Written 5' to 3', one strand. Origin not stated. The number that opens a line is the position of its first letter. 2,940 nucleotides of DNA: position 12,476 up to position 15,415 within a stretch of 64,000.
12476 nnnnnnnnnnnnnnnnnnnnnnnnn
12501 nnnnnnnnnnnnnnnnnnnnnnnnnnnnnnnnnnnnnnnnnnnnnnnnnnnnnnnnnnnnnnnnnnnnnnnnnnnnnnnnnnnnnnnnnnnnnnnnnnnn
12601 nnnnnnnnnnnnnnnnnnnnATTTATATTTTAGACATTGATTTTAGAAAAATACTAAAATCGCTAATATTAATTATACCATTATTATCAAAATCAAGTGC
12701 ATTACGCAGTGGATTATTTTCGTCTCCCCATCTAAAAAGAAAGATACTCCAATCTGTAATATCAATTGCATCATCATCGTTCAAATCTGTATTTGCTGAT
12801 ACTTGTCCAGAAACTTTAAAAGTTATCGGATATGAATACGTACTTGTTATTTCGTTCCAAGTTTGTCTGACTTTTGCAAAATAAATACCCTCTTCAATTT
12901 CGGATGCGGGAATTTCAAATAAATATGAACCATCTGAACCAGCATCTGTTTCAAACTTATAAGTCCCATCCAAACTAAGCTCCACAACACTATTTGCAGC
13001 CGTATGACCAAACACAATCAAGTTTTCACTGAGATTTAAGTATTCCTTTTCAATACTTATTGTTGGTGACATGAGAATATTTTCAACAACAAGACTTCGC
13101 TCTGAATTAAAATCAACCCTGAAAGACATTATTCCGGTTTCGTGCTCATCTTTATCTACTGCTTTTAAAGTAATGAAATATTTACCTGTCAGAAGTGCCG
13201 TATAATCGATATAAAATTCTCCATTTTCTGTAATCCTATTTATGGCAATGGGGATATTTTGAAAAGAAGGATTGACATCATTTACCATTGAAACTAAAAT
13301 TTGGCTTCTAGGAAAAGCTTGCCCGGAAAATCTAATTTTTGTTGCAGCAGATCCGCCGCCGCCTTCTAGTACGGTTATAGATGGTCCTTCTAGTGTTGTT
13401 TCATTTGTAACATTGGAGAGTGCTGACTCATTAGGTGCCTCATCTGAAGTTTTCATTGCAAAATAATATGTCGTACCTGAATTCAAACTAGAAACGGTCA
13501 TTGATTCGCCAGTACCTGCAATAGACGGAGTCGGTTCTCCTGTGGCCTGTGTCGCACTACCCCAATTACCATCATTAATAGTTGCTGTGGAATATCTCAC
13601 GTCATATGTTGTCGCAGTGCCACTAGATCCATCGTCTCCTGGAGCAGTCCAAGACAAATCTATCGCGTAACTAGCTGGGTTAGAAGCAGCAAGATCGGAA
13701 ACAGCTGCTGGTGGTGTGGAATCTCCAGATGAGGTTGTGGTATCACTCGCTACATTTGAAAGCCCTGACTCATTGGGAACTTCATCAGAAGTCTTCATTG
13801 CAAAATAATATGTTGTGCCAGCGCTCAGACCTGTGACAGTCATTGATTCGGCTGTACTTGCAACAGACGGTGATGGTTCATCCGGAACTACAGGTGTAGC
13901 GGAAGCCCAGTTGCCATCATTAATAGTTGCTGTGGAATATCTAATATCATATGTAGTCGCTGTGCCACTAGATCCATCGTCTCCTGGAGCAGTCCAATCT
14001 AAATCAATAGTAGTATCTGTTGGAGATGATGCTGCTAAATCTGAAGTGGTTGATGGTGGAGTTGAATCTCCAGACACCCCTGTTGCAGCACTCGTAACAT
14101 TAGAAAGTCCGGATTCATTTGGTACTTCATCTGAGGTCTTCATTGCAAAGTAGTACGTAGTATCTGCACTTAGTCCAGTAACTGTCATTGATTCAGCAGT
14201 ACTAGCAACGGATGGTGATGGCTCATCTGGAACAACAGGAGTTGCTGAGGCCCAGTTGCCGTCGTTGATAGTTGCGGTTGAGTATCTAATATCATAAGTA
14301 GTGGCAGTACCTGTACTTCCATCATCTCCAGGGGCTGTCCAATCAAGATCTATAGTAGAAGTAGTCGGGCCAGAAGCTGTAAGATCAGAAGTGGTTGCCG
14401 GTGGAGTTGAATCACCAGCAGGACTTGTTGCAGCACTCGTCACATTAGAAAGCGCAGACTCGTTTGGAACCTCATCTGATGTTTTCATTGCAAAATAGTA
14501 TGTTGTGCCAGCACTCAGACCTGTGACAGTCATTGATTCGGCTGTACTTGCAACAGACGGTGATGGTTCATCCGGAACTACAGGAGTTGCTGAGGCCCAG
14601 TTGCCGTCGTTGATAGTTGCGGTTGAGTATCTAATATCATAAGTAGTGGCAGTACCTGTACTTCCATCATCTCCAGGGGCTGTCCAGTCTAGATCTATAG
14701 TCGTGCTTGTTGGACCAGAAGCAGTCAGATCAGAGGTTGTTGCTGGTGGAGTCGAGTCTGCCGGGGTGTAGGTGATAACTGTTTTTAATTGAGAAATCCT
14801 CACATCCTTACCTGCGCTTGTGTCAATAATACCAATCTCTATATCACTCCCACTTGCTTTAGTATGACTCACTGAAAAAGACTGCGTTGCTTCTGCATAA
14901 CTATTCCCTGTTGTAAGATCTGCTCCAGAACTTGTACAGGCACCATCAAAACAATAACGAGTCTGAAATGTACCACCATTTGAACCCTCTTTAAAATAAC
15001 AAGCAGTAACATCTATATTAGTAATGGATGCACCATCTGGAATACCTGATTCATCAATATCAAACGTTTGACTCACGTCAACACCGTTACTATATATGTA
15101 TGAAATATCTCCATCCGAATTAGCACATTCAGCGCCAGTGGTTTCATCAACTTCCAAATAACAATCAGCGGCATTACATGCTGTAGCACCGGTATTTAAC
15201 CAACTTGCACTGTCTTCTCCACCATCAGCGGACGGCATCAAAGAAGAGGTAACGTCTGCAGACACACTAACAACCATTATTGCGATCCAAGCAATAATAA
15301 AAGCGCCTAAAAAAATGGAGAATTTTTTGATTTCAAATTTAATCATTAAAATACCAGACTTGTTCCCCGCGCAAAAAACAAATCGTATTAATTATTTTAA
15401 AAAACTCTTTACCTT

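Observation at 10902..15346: Adjacent cohesin-like and dockerin-bearing surface proteins (a mini cellulosome-style docking pair)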

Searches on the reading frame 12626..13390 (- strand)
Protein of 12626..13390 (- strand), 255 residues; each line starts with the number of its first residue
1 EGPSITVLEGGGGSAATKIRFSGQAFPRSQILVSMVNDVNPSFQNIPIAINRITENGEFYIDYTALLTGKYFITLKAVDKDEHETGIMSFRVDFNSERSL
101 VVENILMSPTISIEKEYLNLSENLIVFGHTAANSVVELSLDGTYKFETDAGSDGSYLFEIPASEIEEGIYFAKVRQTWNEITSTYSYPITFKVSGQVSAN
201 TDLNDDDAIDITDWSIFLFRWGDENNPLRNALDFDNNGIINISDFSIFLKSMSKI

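Call 9: find_homologous_proteins(query=window:12626-13390:-, max_evalue=0.001)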
Query seq(255 aa) (255 aa): 10 proteins with E <= 0.001 among 387 candidates.
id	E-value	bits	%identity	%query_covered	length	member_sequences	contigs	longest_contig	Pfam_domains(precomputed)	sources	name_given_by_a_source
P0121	2.0e-162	556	100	100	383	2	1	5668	PF00041.28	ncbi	ncbi:fibronectin type III domain-containing protein, partial [Patescibacteria group bacterium]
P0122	4.4e-51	192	42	99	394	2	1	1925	PF00041.28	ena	-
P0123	8.7e-45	171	39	91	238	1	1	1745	PF17936.8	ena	-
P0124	4.4e-38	149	36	98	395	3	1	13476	PF00041.28,PF16656.12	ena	-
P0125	2.6e-37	147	35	95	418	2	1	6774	PF00404.25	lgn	-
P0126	5.0e-37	146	36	93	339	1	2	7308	PF00404.25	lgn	-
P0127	1.6e-36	144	36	91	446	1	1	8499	PF01833.31,PF00404.25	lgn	-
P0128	2.3e-32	130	37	77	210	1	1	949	PF00404.25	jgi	jgi:hypothetical protein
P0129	9.4e-30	122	33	95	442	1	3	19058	PF00404.25,PF17936.8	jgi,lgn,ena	-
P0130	1.5e-10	59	58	22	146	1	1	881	PF00404.25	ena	-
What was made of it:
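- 12623..15346 (-): Carrier gene (907 aa): secreted FN3-repeat protein with a C-terminal dockerin. 100% identical over its C-terminal part to the NCBI record 'fibronectin type III domain-containing protein, partial' (P0121, call 9).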

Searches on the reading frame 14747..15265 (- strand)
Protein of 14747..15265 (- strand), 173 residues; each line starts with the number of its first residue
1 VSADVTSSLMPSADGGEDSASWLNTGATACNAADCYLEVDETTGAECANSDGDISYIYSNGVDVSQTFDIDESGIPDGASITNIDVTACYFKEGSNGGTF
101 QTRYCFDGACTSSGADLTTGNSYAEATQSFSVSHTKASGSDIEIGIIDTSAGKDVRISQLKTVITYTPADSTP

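Call 57: search_protein_families(library=pfam, proteins=[window:14747-15265:-], max_evalue=0.01)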
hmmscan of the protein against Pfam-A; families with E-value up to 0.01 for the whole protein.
seq(173 aa): 0 families

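Call 61: search_solved_structures(query=A5, max_evalue=1)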
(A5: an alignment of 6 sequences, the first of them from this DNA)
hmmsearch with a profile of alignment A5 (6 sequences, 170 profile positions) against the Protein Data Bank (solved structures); distinct sequences matched with E-value up to 1: 0.
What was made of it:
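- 14759..15256 (-): Carrier N-terminal cargo domain (residues 31-196) with four conserved Cys; function unknown. No Pfam or PDB sequence match (calls 57, 61).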

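Call 69: find_homologous_proteins(query=window:14747-15265:-, max_evalue=0.001)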
Query seq(173 aa) (173 aa): 1 proteins with E <= 0.001 among 137 candidates.
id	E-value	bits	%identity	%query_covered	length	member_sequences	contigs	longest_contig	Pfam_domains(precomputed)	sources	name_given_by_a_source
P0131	2.9e-47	179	54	99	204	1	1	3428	-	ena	-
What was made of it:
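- Tried and rejected: The carrier's N-terminal domain has no Pfam hit (call 57), no PDB profile hit (call 61) and only one word-index homologue (call 69).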
